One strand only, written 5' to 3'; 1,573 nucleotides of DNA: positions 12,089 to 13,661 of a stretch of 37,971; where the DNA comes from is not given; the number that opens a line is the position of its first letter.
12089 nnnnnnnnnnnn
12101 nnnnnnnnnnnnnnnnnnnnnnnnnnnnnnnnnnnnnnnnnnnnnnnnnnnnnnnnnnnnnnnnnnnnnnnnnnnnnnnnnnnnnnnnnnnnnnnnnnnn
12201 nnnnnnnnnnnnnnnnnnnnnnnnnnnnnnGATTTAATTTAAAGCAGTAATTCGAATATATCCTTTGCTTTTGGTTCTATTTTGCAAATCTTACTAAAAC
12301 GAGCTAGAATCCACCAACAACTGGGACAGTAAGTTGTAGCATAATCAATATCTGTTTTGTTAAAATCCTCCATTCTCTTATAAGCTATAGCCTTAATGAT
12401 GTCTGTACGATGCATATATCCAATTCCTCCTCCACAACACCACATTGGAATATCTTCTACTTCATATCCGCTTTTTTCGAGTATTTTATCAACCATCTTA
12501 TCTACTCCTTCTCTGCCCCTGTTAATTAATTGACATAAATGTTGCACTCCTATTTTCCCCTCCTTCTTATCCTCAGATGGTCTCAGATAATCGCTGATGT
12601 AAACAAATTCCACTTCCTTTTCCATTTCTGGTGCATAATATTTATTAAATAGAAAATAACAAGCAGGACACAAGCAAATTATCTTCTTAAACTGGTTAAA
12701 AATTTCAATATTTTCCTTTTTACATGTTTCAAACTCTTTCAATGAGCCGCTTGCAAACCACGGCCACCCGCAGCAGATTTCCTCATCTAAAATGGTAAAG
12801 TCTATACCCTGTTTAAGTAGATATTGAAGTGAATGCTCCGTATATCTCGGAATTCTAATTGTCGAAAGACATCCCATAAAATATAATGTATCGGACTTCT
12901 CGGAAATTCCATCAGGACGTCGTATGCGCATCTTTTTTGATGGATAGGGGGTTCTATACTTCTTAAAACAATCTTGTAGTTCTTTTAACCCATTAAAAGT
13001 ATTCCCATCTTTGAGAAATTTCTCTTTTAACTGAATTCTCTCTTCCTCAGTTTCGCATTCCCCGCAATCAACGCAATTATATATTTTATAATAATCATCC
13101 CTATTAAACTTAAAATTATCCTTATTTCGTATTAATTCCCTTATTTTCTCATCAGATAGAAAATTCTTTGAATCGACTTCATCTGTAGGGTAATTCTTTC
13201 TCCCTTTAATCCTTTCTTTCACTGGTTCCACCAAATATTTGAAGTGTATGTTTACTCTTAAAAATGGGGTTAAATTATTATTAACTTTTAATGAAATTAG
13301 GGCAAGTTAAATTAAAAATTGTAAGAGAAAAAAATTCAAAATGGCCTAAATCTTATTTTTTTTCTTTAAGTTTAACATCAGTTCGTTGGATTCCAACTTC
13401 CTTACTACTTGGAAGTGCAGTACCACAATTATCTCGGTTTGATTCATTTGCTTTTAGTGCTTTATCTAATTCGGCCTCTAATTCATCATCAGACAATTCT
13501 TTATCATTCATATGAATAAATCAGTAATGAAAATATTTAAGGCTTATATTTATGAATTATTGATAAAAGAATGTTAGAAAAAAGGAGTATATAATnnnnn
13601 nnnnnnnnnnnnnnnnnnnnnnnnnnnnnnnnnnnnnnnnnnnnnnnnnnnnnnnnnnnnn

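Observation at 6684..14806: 8-kb ferredoxin-to-thiol redox supercluster as a candidate undescribed electron-transfer system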

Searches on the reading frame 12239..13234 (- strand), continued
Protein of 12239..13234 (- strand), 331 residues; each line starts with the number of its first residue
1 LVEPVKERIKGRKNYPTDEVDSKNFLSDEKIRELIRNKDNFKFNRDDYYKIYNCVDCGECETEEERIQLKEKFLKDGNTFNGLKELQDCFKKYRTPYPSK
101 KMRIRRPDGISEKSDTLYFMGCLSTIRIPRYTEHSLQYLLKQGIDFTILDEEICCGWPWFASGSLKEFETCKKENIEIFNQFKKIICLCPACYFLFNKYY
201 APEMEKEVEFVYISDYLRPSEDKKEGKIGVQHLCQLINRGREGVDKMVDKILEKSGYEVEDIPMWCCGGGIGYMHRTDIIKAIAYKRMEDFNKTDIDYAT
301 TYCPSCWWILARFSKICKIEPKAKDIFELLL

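Call 52: predict_structure(alignment_id=A1)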
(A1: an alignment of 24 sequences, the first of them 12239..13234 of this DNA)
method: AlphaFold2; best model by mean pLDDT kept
length: 331 residues; sequences in the alignment: 24
mean_pLDDT: 90.6   pTM: 0.89
mean pLDDT of the five models: 90.6, 90.5, 90.0, 88.3, 88.0
residues with pLDDT >= 90: 239; 70-90: 81; 50-70: 7; < 50: 4
segments of 3 or more residues with pLDDT < 50: 1-4
pLDDT, mean of each block of 10 residues (from residue 1): 52 86 94 96 95 88 93 96 93 92 90 95 81 95 95 92 95 97 96 94 96 95 95 76 90 97 80 83 91 93 89 93 95 95
secondary structure, 60 per line:
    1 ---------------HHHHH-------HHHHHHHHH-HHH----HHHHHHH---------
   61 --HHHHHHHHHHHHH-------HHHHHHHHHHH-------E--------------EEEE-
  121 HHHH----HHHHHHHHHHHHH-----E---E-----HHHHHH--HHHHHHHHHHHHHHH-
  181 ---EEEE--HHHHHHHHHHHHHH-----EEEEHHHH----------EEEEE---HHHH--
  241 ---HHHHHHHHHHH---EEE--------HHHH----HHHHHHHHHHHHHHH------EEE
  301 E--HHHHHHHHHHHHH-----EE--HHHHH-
elements in order: H16-20 H28-36 H45-51 H63-75 H83-93 E116-119 H121-124 H129-141 H157-162 H165-179 E184-187 H190-203 E209-212 H213-216 E227-231 H235-238 H244-254 E258-260 H269-272 H277-291 E298-301 H304-316 H326-330

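Call 56: fold_search(model_id=the predicted structure, library=pdb)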
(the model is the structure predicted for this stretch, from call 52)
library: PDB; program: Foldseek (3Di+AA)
matches with E <= 10: 862; with E <= 0.001: 27
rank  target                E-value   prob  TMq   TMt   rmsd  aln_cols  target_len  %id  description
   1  9ojn                  4.7e-12  1.00  0.68  0.32   4.8       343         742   17  Structure of Mycobacterium smegmatis EtfD (released 2025-05-21)
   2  9a6l_A                1.0e-10  1.00  0.56  0.76   3.2       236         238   17  Integrative model of LUTA-LUTB by crosslinking MS and deep learning (released 2024-09-18)
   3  8rwn_B                7.1e-08  1.00  0.48  0.56   5.3       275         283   16  CryoEM structure of the Hdr(ABC)2 subunits of the Elp-Hdr complex of Methanothermobacter marburgensis (released 2025-05-14)
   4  8rvu_B                1.1e-07  1.00  0.47  0.54   5.6       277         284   16  CryoEM structure of the Elp-Hdr complex of Methanothermobacter marburgensis state 2 (composite structure) (released 2025-05-14)
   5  5odc_B                1.2e-07  1.00  0.52  0.58   4.3       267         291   18  Heterodisulfide reductase / [NiFe]-hydrogenase complex from Methanothermococcus thermolithotrophicus at 2.3 A resoluti (released 2017-08-30)
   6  8rvy_B                3.4e-07  1.00  0.49  0.55   5.2       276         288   17  CryoEM structure of the Elp-Hdr complex of Methanothermobacter marburgensis state 1 (composite structure) (released 2025-05-14)
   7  8rvy_b                6.7e-07  1.00  0.49  0.56   5.2       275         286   15  CryoEM structure of the Elp-Hdr complex of Methanothermobacter marburgensis state 1 (composite structure) (released 2025-05-14)
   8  7bkb_B                1.9e-06  1.00  0.51  0.56   4.4       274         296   17  Formate dehydrogenase - heterodisulfide reductase - formylmethanofuran dehydrogenase complex from Methanospirillum hun (released 2021-09-29)
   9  3s81_B                3.8e-06  1.00  0.33  0.41   8.1       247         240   12  Crystal Structure of Putative Aspartate Racemase from Salmonella Typhimurium (released 2011-06-15)
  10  3s7z_B                5.9e-06  1.00  0.32  0.42   7.8       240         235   12  Crystal Structure of Putative Aspartate Racemase from Salmonella Typhimurium Complexed with Succinate (released 2011-10-05)
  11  5evc_A                8.8e-06  1.00  0.33  0.41   7.9       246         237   13  Crystal structure of putative aspartate racemase from Salmonella Typhimurium complexed with sulfate and potassium (released 2015-12-02)
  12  3s81_C                9.3e-06  1.00  0.33  0.41   8.2       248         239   12  Crystal Structure of Putative Aspartate Racemase from Salmonella Typhimurium (released 2011-06-15)
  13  3s7z_A                1.2e-05  1.00  0.30  0.38   8.0       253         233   11  Crystal Structure of Putative Aspartate Racemase from Salmonella Typhimurium Complexed with Succinate (released 2011-10-05)
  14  3s81_A                2.7e-05  1.00  0.33  0.42   8.1       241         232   11  Crystal Structure of Putative Aspartate Racemase from Salmonella Typhimurium (released 2011-06-15)
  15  3kwl                  2.1e-04  1.00  0.57  0.40   6.3       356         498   11  Crystal structure of a hypothetical protein from Helicobacter pylori (released 2010-12-01)
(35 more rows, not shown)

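Call 57: search_protein_representatives(protein=window:12239-13234:-)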
Query: 331 residues. Proteins with E-value up to 0.001 (for the whole library): 1953; up to 1e-10: 318; up to 1e-30: 10. The best 150 are listed.
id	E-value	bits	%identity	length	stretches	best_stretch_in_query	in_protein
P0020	5.1e-170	581.5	71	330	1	4-331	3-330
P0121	7.0e-84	298.2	65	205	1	126-331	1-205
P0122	2.8e-76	273.2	43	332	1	14-331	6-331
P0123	3.6e-74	266.3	44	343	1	7-330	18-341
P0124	3.2e-61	223.7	39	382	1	48-331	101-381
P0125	1.5e-55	205.1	68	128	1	204-330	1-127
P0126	1.0e-53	199.0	42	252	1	90-330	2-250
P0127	2.0e-41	158.6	59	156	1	3-119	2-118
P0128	2.5e-41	158.3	43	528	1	50-223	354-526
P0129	3.5e-37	144.7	65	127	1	6-102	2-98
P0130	1.5e-27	113.0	31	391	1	50-314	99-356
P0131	3.1e-27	112.0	62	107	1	6-92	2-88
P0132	1.0e-26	110.3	30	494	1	47-314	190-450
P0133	2.6e-26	108.9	69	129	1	5-79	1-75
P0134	2.7e-26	108.9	65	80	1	5-83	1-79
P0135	2.9e-26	108.8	31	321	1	45-330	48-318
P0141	4.1e-21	91.9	29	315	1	46-327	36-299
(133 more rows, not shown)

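Call 58: list_cluster_members(proteins=[P0122, P0123, P0124, P0128, P0130, P0132, P0135, P0141])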
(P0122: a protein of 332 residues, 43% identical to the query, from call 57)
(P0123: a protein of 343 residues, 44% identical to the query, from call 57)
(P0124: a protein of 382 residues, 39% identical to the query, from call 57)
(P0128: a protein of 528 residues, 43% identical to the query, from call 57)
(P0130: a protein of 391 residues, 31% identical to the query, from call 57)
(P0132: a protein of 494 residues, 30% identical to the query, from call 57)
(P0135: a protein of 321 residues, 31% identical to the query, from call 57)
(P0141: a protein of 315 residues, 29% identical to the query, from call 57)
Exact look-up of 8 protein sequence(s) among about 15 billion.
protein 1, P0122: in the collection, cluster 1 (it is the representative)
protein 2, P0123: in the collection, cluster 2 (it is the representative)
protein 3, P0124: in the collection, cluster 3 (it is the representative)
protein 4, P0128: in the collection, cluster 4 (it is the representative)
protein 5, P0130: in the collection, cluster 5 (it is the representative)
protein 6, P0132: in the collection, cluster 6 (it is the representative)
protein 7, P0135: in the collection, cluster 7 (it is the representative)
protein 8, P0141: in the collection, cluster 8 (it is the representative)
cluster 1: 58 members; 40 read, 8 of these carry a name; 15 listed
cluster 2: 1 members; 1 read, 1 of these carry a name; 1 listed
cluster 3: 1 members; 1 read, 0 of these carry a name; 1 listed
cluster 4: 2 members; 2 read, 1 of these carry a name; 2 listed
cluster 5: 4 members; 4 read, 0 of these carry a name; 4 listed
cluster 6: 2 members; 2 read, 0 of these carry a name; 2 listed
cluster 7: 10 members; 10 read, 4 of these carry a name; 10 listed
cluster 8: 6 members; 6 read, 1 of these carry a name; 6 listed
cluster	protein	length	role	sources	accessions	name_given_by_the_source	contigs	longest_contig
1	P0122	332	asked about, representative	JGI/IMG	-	Fe-S oxidoreductase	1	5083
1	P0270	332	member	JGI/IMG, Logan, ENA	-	Fe-S oxidoreductase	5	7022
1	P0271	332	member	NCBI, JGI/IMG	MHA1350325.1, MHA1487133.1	MAG: heterodisulfide reductase-related iron-sulfur binding cluster [Promethearchaeota ...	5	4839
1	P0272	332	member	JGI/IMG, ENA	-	Fe-S oxidoreductase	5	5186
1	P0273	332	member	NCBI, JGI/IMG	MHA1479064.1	MAG: heterodisulfide reductase-related iron-sulfur binding cluster [Promethearchaeota ...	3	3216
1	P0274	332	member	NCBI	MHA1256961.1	MAG: heterodisulfide reductase-related iron-sulfur binding cluster [Promethearchaeota ...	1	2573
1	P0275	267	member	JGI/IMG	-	Fe-S oxidoreductase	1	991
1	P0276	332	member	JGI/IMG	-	Fe-S oxidoreductase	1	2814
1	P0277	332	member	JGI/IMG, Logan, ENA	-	-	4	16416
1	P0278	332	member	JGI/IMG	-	-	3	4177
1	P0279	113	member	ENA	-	-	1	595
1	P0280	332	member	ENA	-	-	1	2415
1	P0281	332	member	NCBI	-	-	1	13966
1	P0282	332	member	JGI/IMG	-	-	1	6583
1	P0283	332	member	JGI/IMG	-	-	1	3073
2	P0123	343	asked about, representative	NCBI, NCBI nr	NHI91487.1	MAG: (Fe-S)-binding protein [Candidatus Lokiarchaeota archaeon] | (Fe-S)-binding protein [Candidatus Lokiarchaeota archaeon]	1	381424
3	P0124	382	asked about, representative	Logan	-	-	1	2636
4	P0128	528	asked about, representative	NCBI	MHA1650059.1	MAG: 4Fe-4S binding protein, partial [Candidatus Helarchaeota archaeon]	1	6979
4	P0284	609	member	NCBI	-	-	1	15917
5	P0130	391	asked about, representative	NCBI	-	-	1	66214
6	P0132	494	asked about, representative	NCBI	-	-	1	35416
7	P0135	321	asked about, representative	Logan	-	-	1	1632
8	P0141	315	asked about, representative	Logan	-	-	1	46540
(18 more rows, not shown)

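Call 63: search_protein_families(library=pfam, proteins=[P0284, P0124, P0130, P0132, P0123, P0135, P0141], max_evalue=0.001)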
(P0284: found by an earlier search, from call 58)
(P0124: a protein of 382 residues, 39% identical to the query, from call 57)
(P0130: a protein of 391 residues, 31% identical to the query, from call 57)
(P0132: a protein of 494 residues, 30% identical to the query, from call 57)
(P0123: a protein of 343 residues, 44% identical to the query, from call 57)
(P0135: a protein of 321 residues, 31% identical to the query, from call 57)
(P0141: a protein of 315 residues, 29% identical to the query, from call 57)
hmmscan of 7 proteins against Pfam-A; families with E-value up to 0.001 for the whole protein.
P0284 (609 aa): 10 families
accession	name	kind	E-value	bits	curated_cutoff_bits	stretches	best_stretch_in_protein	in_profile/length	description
PF02754.22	CCG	-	8.1e-19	68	20.6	2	392-473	3-85/85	Cysteine-rich domain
PF12801.12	Fer4_5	-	2.8e-16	59.6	22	2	58-98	5-46/48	4Fe-4S binding domain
PF12838.12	Fer4_7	-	1.2e-09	38.9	27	1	179-219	8-51/52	4Fe-4S dicluster domain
PF00037.32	Fer4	-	4e-09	36.3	21.1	2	203-219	5-21/24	4Fe-4S binding domain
PF14697.11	Fer4_21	-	1.3e-06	28.8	35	1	179-221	14-56/59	4Fe-4S dicluster domain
PF13187.11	Fer4_9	-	1.8e-06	28.3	27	1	179-219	8-50/52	4Fe-4S dicluster domain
PF12837.12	Fer4_6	-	2.1e-06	27.9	25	0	204-219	7-22/24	4Fe-4S binding domain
PF25160.1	LdpA_Fe-S-bd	-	9.9e-06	25.7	27.6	1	210-248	7-46/49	LdpA Fe-S cluster-binding domain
PF13484.11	Fer4_16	-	0.00011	23.3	30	0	229-268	1-40/66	4Fe-4S double cluster binding domain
PF13237.11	Fer4_10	-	0.00083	19.7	25.5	0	201-241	4-53/53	4Fe-4S dicluster domain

P0124 (382 aa): 1 family
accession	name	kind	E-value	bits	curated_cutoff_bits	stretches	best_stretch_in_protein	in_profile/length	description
PF02754.22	CCG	-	4.9e-21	75.1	20.6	2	171-252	3-85/85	Cysteine-rich domain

P0130 (391 aa): 1 family
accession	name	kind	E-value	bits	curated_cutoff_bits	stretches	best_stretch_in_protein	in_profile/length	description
PF02754.22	CCG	-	7.8e-20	71.2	20.6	2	167-248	2-84/85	Cysteine-rich domain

P0132 (494 aa): 2 families
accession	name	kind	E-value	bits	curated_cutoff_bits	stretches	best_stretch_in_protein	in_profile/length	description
PF02754.22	CCG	-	7.3e-19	68.1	20.6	1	262-342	3-84/85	Cysteine-rich domain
PF12801.12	Fer4_5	-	9.1e-11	42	22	1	17-52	8-43/48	4Fe-4S binding domain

P0123 (343 aa): 1 family
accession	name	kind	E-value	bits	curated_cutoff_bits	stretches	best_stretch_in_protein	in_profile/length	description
PF02754.22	CCG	-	5.5e-15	55.7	20.6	2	129-206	3-81/85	Cysteine-rich domain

P0135 (321 aa): 1 family
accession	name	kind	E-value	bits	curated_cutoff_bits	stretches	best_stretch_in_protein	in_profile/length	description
PF02754.22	CCG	-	9.4e-22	77.4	20.6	1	121-204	2-84/85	Cysteine-rich domain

P0141 (315 aa): 1 family
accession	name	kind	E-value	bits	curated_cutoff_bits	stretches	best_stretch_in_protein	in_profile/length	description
PF02754.22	CCG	-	1.5e-20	73.5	20.6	2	105-185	3-84/85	Cysteine-rich domain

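Call 72: search_protein_families(library=ncbifam, proteins=[L012:751-1803:-, L012:1936-3042:-], max_evalue=0.01)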
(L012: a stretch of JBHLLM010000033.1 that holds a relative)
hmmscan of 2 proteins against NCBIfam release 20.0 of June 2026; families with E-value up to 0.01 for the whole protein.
L012:751-1803:- (350 aa): 0 families

L012:1936-3042:- (368 aa): 0 families

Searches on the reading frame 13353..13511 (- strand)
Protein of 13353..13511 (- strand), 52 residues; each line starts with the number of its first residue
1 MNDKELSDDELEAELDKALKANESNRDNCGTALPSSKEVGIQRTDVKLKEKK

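Call 4: search_protein_families(library=pfam, proteins=[window:13353-13511:-], max_evalue=0.01)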
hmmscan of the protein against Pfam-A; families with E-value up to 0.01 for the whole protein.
window:13353-13511:- (52 aa): 0 families

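Call 71: search_solved_structures(query=window:13353-13511:-, max_evalue=10, show_alignments=2)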
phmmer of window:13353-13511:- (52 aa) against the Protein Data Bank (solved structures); distinct sequences matched with E-value up to 10: 0.

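Call 72: search_protein_families(library=ncbifam, proteins=[window:13353-13511:-], max_evalue=0.01)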
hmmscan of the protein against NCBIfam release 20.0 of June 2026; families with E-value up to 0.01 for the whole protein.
window:13353-13511:- (52 aa): 0 families
